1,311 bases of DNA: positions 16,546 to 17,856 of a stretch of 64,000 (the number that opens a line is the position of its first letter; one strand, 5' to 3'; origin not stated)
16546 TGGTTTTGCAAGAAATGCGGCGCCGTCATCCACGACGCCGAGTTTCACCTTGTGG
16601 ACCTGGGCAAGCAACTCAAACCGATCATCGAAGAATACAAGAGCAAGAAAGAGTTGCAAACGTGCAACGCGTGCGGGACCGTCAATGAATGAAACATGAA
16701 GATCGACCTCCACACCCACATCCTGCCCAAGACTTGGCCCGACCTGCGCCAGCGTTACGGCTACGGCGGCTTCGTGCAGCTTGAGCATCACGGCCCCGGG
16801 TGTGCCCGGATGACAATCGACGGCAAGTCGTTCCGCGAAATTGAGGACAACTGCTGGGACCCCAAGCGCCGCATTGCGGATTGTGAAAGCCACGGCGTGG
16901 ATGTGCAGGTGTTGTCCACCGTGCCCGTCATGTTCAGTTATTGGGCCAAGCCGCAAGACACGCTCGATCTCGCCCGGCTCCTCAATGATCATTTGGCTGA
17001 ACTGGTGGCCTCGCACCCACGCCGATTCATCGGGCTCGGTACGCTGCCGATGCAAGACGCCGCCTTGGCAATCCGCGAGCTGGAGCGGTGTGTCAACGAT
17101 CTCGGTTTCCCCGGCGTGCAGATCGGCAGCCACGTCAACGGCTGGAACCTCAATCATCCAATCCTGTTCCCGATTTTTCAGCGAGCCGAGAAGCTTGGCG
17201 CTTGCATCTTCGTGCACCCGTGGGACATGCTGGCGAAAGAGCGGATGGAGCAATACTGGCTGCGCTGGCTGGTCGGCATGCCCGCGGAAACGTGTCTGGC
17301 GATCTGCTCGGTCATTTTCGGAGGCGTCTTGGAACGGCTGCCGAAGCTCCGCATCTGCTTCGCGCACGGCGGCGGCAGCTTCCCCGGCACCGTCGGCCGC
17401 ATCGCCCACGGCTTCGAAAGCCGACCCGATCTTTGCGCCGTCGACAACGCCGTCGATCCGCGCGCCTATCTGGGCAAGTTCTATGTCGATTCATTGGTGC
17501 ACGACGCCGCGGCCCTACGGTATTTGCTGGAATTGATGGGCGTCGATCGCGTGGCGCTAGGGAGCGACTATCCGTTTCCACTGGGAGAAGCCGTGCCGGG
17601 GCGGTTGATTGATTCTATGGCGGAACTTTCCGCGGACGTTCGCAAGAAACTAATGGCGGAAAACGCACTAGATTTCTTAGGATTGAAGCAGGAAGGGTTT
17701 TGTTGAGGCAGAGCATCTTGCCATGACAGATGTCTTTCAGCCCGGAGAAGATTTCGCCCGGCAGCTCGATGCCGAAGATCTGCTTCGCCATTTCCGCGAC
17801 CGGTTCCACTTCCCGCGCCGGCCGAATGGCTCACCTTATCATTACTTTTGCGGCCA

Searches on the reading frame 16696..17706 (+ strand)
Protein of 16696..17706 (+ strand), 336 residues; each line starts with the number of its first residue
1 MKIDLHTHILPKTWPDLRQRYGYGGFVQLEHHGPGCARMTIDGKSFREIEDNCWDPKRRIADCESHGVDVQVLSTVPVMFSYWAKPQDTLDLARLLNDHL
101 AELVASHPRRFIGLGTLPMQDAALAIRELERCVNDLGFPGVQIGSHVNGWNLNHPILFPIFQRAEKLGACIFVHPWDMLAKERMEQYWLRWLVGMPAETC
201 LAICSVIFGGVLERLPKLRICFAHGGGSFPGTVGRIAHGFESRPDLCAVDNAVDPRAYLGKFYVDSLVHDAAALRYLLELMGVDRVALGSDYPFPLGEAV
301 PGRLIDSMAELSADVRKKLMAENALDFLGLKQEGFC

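Call 84: search_protein_families(library=pfam, proteins=[window:16696-17706:+], max_evalue=0.00001)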
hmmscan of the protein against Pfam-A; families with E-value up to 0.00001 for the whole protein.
window:16696-17706:+ (336 aa): 1 family
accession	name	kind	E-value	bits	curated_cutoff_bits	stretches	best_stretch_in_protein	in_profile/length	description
PF04909.20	Amidohydro_2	-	6.6e-48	164.4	26.4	1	3-330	1-289/289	Amidohydrolase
